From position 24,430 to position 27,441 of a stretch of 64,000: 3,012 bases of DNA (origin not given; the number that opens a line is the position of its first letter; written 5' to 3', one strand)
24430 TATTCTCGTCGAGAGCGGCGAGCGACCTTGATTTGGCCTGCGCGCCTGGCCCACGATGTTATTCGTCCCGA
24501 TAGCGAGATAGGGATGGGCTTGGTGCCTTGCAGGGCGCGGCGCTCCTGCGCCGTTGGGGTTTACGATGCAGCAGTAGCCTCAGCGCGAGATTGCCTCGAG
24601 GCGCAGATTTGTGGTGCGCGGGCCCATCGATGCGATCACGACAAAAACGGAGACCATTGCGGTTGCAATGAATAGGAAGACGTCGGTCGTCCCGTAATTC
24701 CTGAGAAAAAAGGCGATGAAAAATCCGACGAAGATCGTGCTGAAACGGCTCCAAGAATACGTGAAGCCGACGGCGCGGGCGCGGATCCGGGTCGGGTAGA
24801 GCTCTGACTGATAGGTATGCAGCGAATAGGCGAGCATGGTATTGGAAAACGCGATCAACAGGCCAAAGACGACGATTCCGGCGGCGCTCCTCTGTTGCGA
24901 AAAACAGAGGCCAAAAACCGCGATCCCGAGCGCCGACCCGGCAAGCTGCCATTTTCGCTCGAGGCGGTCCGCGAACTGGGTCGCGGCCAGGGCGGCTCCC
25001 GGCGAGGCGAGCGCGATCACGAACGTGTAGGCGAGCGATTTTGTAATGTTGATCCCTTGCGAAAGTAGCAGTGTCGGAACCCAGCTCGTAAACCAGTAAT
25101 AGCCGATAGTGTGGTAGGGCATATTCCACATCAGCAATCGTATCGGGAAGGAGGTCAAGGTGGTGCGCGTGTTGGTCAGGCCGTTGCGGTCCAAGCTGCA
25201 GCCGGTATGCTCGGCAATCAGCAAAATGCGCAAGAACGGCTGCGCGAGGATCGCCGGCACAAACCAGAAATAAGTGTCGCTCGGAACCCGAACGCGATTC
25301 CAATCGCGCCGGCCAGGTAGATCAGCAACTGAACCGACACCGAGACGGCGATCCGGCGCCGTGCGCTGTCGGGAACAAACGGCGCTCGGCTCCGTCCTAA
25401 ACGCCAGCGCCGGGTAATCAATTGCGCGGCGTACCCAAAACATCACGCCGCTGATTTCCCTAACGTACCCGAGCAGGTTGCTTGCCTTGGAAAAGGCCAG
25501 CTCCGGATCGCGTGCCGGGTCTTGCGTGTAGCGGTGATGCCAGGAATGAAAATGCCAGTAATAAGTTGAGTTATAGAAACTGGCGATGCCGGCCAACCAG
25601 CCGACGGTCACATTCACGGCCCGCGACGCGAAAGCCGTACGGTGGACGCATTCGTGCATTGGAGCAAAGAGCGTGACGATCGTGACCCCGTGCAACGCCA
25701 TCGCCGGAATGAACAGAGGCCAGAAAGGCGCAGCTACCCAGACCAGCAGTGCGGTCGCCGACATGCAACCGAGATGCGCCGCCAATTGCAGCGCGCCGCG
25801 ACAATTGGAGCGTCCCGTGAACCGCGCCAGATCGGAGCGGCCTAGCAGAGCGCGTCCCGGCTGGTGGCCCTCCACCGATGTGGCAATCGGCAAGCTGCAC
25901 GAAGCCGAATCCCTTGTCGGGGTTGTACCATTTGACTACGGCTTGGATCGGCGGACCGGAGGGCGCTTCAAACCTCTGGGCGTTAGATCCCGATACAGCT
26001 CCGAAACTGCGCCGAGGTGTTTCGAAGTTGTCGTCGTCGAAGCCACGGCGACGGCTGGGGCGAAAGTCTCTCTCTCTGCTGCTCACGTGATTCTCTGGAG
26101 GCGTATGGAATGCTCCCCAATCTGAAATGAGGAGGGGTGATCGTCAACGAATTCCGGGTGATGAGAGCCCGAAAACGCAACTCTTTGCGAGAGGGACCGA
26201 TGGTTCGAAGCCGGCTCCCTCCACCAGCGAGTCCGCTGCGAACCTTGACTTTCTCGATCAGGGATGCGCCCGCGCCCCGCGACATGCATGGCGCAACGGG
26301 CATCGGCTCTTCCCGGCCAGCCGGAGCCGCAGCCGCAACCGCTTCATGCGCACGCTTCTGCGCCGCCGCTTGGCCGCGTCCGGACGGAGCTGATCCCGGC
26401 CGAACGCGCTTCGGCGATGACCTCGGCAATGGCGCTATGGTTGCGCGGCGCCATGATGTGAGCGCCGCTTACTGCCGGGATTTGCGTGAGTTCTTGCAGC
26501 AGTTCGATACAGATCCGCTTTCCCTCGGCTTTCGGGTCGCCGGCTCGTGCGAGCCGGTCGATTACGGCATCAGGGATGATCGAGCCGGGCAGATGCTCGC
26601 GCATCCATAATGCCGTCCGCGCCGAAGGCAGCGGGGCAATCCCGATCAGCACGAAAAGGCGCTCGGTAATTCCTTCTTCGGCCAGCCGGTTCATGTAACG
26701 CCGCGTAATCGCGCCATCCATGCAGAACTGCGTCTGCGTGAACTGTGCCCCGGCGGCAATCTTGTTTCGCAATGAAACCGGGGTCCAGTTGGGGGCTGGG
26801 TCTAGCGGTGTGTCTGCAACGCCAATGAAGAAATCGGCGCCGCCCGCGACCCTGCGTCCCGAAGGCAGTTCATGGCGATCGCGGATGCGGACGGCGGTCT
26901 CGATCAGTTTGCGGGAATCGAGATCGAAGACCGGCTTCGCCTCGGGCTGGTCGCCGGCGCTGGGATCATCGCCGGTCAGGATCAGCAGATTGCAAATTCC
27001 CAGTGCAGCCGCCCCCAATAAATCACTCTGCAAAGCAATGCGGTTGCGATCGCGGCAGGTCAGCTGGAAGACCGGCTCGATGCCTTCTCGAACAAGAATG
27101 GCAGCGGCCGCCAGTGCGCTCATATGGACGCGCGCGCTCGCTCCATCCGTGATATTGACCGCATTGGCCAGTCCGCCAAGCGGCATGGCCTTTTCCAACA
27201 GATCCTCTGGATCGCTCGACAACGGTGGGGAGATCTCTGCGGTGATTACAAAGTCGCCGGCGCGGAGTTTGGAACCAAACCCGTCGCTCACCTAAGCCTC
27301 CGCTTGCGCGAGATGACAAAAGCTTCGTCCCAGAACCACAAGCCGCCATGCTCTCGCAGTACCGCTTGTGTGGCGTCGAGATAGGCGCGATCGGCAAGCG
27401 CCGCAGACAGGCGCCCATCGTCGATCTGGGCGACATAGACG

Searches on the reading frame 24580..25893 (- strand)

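Call 13: search_protein_families(library=pfam, proteins=[window:24580-25893:-])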
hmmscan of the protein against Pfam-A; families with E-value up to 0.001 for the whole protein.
window:24580-25893:- (437 aa): 3 families
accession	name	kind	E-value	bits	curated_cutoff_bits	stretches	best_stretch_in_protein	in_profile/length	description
PF00487.30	FA_desaturase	-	3.4e-20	73.3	29.7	1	57-262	2-218/253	Fatty acid desaturase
PF00083.30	Sugar_tr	-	1.8e-07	30.9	22.3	1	280-436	283-449/452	Sugar (and other) transporter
PF07690.21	MFS_1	-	9.1e-06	25.3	33.4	1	263-421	10-169/347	Major Facilitator Superfamily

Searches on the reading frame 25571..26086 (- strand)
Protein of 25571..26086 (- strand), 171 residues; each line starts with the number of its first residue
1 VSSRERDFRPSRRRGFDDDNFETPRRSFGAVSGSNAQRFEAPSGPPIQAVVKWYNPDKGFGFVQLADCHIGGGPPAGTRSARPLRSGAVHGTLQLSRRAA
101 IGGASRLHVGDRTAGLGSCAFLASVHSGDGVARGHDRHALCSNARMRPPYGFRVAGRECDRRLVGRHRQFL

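Call 86: search_protein_families(library=pfam, proteins=[window:25571-26086:-], max_evalue=0.01)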
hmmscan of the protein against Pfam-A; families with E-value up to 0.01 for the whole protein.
window:25571-26086:- (171 aa): 1 family
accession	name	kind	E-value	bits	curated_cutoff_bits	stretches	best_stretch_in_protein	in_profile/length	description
PF00313.28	CSD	-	0.0032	17.7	27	1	48-67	2-21/66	'Cold-shock' DNA-binding domain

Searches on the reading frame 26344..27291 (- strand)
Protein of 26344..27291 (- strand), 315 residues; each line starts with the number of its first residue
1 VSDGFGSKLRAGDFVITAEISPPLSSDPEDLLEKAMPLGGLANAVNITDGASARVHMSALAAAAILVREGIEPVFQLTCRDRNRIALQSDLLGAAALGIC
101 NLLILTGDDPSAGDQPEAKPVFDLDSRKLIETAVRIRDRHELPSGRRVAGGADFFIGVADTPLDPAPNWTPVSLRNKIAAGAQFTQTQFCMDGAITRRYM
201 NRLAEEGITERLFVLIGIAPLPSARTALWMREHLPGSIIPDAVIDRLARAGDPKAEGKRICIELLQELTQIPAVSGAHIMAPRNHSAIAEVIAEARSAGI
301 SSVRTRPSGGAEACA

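Call 13: search_protein_families(library=pfam, proteins=[window:26344-27291:-])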
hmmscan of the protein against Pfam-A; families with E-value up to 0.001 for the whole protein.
window:26344-27291:- (315 aa): 1 family
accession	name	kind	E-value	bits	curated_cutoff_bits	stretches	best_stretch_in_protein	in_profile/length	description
PF02219.23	MTHFR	-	5.3e-32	111.7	24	1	8-294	5-285/287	Methylenetetrahydrofolate reductase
